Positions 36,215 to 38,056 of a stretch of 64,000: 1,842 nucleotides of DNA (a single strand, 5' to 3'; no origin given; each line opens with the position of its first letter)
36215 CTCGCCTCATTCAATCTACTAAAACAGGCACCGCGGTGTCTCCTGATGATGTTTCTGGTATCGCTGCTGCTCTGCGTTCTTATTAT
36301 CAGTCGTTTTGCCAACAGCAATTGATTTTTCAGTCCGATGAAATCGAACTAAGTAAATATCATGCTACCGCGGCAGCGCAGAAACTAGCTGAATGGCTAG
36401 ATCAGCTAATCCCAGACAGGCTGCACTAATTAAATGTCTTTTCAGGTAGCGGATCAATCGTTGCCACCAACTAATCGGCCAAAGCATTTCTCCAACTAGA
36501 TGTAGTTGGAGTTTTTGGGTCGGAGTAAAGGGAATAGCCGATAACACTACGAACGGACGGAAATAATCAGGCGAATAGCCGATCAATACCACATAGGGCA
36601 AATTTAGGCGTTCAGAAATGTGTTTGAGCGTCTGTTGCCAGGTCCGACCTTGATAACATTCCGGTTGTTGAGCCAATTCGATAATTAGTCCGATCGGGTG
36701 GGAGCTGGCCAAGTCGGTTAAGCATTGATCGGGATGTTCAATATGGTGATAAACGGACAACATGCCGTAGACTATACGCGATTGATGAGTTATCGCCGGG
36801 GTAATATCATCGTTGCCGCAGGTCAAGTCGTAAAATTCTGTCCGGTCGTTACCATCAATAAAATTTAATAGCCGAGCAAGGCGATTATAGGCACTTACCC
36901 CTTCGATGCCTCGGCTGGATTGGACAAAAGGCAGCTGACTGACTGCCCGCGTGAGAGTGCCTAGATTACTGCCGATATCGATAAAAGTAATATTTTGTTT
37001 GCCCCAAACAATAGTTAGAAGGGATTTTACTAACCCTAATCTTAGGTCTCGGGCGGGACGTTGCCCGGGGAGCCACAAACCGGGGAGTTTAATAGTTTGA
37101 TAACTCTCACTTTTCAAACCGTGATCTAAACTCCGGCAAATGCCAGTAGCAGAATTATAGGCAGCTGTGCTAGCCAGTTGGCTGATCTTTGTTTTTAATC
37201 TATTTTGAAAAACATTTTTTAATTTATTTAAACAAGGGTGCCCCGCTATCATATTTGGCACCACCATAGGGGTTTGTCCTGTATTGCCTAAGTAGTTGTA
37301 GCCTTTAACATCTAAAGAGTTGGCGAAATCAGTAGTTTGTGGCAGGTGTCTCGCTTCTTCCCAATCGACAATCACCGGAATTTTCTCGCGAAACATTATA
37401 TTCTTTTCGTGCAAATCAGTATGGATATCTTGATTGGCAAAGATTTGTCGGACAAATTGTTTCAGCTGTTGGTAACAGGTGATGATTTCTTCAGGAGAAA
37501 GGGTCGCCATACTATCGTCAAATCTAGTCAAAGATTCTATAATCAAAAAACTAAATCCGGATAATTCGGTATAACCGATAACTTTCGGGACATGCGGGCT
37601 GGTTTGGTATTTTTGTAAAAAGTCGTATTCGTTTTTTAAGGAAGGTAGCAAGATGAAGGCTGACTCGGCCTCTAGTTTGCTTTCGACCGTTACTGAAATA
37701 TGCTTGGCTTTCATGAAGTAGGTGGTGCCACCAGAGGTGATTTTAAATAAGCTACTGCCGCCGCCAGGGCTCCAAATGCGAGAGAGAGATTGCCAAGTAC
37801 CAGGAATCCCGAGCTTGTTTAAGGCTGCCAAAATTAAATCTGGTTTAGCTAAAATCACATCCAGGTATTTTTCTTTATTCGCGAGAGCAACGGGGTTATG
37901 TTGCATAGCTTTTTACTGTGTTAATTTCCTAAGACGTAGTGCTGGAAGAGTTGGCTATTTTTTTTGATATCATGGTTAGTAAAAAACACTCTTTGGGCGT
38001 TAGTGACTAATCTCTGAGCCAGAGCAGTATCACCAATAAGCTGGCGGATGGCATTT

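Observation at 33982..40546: Three unusual fusion enzymes in one locus (toroid-GT, kinase-FkbM methyltransferase, P-loop-methyltransferase)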

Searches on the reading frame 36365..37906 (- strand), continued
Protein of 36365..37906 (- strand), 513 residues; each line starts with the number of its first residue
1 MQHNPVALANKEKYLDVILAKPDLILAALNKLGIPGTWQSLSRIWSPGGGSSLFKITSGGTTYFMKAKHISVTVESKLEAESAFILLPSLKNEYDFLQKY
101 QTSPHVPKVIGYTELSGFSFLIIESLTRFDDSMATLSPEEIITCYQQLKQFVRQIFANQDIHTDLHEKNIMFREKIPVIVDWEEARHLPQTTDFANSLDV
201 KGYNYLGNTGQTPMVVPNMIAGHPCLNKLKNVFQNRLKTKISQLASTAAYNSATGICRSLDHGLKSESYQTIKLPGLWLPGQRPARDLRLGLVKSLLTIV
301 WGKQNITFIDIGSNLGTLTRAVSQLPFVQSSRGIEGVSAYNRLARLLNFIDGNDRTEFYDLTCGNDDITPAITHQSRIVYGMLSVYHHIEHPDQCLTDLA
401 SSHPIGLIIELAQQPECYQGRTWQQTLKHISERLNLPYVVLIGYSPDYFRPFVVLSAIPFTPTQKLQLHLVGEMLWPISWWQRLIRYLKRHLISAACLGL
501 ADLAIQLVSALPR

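Call 32: predict_structure(alignment_id=A2)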
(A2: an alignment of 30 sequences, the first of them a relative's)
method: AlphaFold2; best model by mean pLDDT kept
length: 513 residues; sequences in the alignment: 30
mean_pLDDT: 90.8   pTM: 0.85
mean pLDDT of the five models: 90.8, 89.6, 89.6, 89.0, 88.8
residues with pLDDT >= 90: 387; 70-90: 86; 50-70: 40; < 50: 0
segments of 3 or more residues with pLDDT < 50: none
pLDDT, mean of each block of 10 residues (from residue 1): 93 94 97 96 73 95 97 94 96 98 98 98 97 95 98 97 94 98 94 96 93 79 95 94 87 69 78 89 85 96 97 94 97 94 95 94 93 92 93 96 97 91 97 98 86 97 94 68 62 68 74 56
secondary structure, 60 per line:
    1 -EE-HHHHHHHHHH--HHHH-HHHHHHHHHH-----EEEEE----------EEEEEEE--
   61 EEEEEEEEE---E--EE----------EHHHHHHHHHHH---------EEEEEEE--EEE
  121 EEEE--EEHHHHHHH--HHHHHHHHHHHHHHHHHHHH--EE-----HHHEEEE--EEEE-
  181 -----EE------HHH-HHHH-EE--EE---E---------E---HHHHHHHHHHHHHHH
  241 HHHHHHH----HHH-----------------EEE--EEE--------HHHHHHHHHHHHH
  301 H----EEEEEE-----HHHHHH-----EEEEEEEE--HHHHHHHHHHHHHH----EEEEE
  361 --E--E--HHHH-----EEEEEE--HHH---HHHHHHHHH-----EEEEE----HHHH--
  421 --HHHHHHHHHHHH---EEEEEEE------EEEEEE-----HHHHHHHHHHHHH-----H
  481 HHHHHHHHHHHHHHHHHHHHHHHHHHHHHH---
elements in order: H5-14 H17-20 H22-31 E37-41 E52-58 E61-69 H89-99 E109-115 E118-124 H129-135 H138-157 E170-173 E176-179 H198-201 H226-247 E272-274 E277-279 H288-301 E306-311 H317-322 E328-335 H338-351 E356-360 H369-372 E378-383 H392-400 E406-410 H415-418 H423-434 E438-444 E451-456 H462-474 H480-510

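Call 36: fold_search(model_id=the predicted structure, library=pdb)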
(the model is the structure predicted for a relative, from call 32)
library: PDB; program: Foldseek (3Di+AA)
matches with E <= 10: 1994; with E <= 0.001: 1582
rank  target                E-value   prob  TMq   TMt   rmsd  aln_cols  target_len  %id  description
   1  5u4t                  2.1e-08  1.00  0.25  0.38   7.4       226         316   14  Crystal structure of a methyltransferase involved in the biosynthesis of gentamicin (released 2017-11-01)
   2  3f5x_A                2.7e-08  1.00  0.26  0.42   8.1       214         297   18  CDK-2-Cyclin complex with indazole inhibitor 9 bound at its active site (released 2009-02-03)
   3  9gop_A                3.2e-08  1.00  0.26  0.44   7.8       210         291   16  Crystal structure of CDK2-cyclin E1 bound by compound 30 (released 2025-09-10)
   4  2bkz_C                3.4e-08  1.00  0.26  0.42   8.1       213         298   18  STRUCTURE OF CDK2-CYCLIN A WITH PHA-404611 (released 2006-03-08)
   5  5u1e                  3.4e-08  1.00  0.26  0.39   7.7       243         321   14  Crystal structure of a methyltransferase involved in the biosynthesis of gentamicin in complex with the kanamycin B (released 2017-11-01)
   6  5u0t                  3.6e-08  1.00  0.23  0.37   5.9       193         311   16  Crystal structure of a methyltransferase involved in the biosynthesis of gentamicin in complex with (1R,2S,3S,4R,6S)-4,6 (released 2017-11-01)
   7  1vyw_C                3.8e-08  1.00  0.26  0.42   8.2       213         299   18  Structure of CDK2/Cyclin A with PNU-292137 (released 2004-06-10)
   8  4eop_A                4.0e-08  1.00  0.27  0.43   7.5       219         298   16  Thr 160 phosphorylated CDK2 Q131E - human cyclin A3 complex with the inhibitor RO3306 (released 2013-02-06)
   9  9nyq_A                4.0e-08  1.00  0.26  0.42  14.4       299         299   15  Crystal structure of CDK2/CyclinE1 in complex with Cpd 3 (released 2026-03-04)
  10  3eoc_C                4.3e-08  1.00  0.26  0.43  14.4       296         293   15  Cdk2/CyclinA complexed with a imidazo triazin-2-amine (released 2008-11-04)
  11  3ej1_A                4.5e-08  1.00  0.25  0.42   6.7       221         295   18  CDK2/CyclinA complexed with a pyrazolopyridazine inhibitor (released 2008-10-21)
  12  4eok_C                4.8e-08  1.00  0.26  0.42   7.2       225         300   17  Thr 160 phosphorylated CDK2 H84S, Q85M, K89D - human cyclin A3 complex with the inhibitor NU6102 (released 2013-02-06)
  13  7wj6_B                4.8e-08  1.00  0.26  0.49   7.0       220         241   18  Crystal Structure of the Kinase Domain of a Class III Lanthipeptide Synthetase CurKC (released 2022-11-09)
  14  5u18                  5.1e-08  1.00  0.24  0.37   6.7       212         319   14  Crystal structure of a methyltransferase involved in the biosynthesis of gentamicin in complex with the Geneticin (released 2017-11-01)
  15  9nzl                  5.1e-08  1.00  0.28  0.43  11.8       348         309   15  Crystal structure of Yck2 with DJS-02-24-06 (released 2025-10-08)
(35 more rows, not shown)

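Call 50: search_solved_structures(query=A2, max_evalue=10)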
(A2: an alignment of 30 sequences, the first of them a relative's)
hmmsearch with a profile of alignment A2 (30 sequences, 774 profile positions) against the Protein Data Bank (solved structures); distinct sequences matched with E-value up to 10: 709 (the best 60 are shown).
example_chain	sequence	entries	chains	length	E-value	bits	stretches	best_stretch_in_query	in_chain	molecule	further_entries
5ap6_A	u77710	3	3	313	5.6e-13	51.4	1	47-187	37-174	DUAL SPECIFICITY PROTEIN KINASE TTK | MONOPOLAR SPINDLE KINASE 1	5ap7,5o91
5ntt_A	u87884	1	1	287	1.2e-12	50.4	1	47-187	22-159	Dual specificity protein kinase TTK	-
5ljj_A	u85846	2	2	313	1.5e-12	50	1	47-187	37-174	Dual specificity protein kinase TTK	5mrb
3hmn_A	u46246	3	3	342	1.9e-12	49.6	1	35-187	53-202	Dual specificity protein kinase TTK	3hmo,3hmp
4d2s_A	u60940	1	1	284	2e-12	49.6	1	42-187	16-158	DUAL SPECIFICITY PROTEIN KINASE TTK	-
5eh0_A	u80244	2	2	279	2.4e-12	49.3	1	48-187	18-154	Dual specificity protein kinase TTK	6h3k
2zmc_A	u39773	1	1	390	2.5e-12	49.3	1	36-187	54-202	Dual specificity protein kinase TTK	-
4js8_A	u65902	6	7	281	2.5e-12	49.3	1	48-187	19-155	Dual specificity protein kinase TTK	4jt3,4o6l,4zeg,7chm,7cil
6n6o_A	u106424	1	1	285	2.5e-12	49.3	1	47-187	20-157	Dual specificity protein kinase TTK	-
2zmd_A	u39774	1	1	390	2.5e-12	49.3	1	36-187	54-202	Dual specificity protein kinase TTK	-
7chn_A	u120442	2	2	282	2.5e-12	49.3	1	48-187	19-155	Dual specificity protein kinase TTK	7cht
7cja_A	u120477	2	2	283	2.5e-12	49.2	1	48-187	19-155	Dual specificity protein kinase TTK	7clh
6gvj_A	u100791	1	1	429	2.6e-12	49.2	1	30-187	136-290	Dual specificity protein kinase TTK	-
6tn9_A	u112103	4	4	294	2.7e-12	49.1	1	47-187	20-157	Dual specificity protein kinase TTK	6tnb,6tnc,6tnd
6b4w_A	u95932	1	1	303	2.8e-12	49.1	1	46-187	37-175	Dual specificity protein kinase TTK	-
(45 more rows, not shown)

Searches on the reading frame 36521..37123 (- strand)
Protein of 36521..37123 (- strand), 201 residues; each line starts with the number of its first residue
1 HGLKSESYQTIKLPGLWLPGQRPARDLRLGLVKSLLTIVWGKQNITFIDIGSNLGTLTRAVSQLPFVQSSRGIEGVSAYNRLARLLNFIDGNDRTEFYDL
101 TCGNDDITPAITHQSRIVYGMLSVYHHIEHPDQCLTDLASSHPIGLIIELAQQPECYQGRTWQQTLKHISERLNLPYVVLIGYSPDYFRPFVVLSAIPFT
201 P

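Call 54: search_solved_structures(query=A5, max_evalue=1, show_alignments=2)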
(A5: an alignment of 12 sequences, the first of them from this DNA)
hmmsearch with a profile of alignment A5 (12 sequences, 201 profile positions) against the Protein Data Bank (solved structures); distinct sequences matched with E-value up to 1: 28.
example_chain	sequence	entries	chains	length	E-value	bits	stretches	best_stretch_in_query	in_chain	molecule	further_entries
4azw_A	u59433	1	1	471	6.2e-07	32.3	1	25-156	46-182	WBDD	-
4ax8_A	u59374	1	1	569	8.1e-07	31.9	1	25-155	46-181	WBDD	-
4azs_A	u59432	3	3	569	8.2e-07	31.9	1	25-155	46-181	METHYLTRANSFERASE WBDD | WBDD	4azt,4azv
4uw0_A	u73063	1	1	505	1.2e-06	31.4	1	25-154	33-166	WBDD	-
1xxl_A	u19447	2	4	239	3.7e-06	29.8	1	44-139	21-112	YcgJ protein | ycgJ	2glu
6uak_A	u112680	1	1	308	0.07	15.8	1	40-85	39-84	SAM dependent methyltransferase LahSB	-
5dm2_A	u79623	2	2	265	0.087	15.5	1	38-89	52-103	Methyltransferase domain family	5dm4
5dm1_A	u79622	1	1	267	0.088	15.5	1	38-89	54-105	Methyltransferase domain family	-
9ne1_A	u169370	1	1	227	0.098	15.3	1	37-84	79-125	Histone-lysine N-methyltransferase, H3 lysine-79 specific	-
4kwc_A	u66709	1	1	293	0.1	15.2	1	38-89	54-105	BpumL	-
37bg_A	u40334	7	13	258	0.12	15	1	16-85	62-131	Histone-lysine N-methyltransferase, H3 lysine-79 specific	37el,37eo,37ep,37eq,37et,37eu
1uwv_A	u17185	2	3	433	0.23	14.1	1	31-106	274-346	23S RRNA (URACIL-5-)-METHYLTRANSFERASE RUMA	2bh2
8pj9_A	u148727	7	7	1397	0.24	14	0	90-167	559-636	CRISPR-associated endonuclease Cas9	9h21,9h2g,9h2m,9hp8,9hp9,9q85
6jm9_X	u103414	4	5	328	0.67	12.6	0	31-79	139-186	Histone-lysine N-methyltransferase, H3 lysine-79 specific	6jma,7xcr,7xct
6o96_K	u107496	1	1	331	0.68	12.6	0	31-79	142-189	Histone-lysine N-methyltransferase, H3 lysine-79 specific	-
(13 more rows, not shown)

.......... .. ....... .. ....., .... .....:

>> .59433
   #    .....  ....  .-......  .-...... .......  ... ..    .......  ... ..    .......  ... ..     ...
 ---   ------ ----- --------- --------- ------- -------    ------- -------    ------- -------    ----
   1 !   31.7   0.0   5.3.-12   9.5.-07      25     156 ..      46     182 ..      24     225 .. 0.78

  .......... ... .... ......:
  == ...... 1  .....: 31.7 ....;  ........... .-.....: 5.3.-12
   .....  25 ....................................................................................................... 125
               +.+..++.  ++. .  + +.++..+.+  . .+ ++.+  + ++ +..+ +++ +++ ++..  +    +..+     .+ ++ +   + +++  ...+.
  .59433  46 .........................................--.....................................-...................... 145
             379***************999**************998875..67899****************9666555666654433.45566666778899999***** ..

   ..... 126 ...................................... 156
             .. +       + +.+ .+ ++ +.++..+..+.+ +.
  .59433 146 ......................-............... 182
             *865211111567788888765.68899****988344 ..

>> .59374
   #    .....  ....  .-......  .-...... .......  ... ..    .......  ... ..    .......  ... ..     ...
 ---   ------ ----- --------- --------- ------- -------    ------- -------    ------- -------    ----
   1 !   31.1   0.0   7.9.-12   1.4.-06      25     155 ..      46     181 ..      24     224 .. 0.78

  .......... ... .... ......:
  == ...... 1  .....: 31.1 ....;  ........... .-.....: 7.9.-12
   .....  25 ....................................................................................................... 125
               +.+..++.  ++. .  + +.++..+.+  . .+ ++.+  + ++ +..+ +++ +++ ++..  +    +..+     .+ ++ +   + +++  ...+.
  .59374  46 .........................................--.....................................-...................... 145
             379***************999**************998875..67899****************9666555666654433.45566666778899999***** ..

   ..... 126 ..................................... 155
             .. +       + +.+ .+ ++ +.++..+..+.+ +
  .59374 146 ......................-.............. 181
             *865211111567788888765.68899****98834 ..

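Call 55: search_protein_families(library=pfam, alignment_id=A5, max_evalue=1)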
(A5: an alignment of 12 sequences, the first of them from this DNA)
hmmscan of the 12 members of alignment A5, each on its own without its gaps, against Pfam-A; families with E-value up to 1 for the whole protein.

A. member 1, seq(201 aa): 1 family
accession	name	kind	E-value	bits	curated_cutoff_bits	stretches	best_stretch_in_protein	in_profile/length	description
PF08123.19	DOT1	-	0.061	13.3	23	1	31-85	30-84/205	Histone methylation protein DOT1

B. families by the number of members that match (of 12 scanned): 10 families
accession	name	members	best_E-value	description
PF08242.18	Methyltransf_12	9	1.7e-08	Methyltransferase domain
PF13489.12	Methyltransf_23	8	4.5e-07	Methyltransferase domain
PF08241.18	Methyltransf_11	5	2.2e-07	Methyltransferase domain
PF13649.12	Methyltransf_25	4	1.5e-05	Methyltransferase domain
PF13847.12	Methyltransf_31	4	4.3e-05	Methyltransferase domain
PF08123.19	DOT1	3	0.011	Histone methylation protein DOT1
PF08003.17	Methyltransf_9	1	0.0036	Protein of unknown function (DUF1698)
PF05575.17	V_cholerae_RfbT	1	0.024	Vibrio cholerae RfbT protein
PF19782.4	DUF6267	1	0.11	Family of unknown function (DUF6267)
PF02390.23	Methyltransf_4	1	0.17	Putative methyltransferase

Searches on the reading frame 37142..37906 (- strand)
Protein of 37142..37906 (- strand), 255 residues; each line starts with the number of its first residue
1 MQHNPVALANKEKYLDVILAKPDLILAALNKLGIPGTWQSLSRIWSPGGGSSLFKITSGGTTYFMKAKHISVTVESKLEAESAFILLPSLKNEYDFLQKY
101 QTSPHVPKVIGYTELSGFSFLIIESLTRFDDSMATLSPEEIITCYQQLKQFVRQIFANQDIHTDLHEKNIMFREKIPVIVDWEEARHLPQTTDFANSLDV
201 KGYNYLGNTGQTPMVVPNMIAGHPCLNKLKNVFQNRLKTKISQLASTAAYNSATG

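Call 59: search_solved_structures(query=A6, max_evalue=10)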
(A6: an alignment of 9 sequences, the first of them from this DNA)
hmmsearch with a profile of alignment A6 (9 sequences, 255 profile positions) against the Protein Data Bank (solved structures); distinct sequences matched with E-value up to 10: 1011 (the best 60 are shown).
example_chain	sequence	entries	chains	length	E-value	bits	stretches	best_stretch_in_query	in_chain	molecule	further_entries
5ap6_A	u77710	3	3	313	7.3e-11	44.8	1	36-192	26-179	DUAL SPECIFICITY PROTEIN KINASE TTK | MONOPOLAR SPINDLE KINASE 1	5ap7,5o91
5ntt_A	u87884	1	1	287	1.5e-10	43.8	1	37-192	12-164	Dual specificity protein kinase TTK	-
5ljj_A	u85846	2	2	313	1.9e-10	43.5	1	36-192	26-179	Dual specificity protein kinase TTK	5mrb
3hmn_A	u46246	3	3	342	3.1e-10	42.8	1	26-192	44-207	Dual specificity protein kinase TTK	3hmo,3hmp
2zmd_A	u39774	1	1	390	4.4e-10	42.3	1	26-192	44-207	Dual specificity protein kinase TTK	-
2zmc_A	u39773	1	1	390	4.4e-10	42.2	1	26-192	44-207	Dual specificity protein kinase TTK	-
4d2s_A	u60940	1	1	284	4.7e-10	42.2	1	37-192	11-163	DUAL SPECIFICITY PROTEIN KINASE TTK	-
6n6o_A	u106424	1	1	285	5.6e-10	41.9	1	39-192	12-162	Dual specificity protein kinase TTK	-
5eh0_A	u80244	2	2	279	5.6e-10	41.9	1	38-192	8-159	Dual specificity protein kinase TTK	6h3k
4js8_A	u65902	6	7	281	5.8e-10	41.9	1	39-192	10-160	Dual specificity protein kinase TTK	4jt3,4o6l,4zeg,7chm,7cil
7chn_A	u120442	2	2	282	5.9e-10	41.8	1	39-192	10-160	Dual specificity protein kinase TTK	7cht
7cja_A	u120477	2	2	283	5.9e-10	41.8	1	39-192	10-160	Dual specificity protein kinase TTK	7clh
6b4w_A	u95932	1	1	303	6.2e-10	41.8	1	38-192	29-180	Dual specificity protein kinase TTK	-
6tn9_A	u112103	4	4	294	6.2e-10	41.8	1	39-192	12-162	Dual specificity protein kinase TTK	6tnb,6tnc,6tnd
5n7v_A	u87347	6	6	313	6.7e-10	41.6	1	36-192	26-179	Dual specificity protein kinase TTK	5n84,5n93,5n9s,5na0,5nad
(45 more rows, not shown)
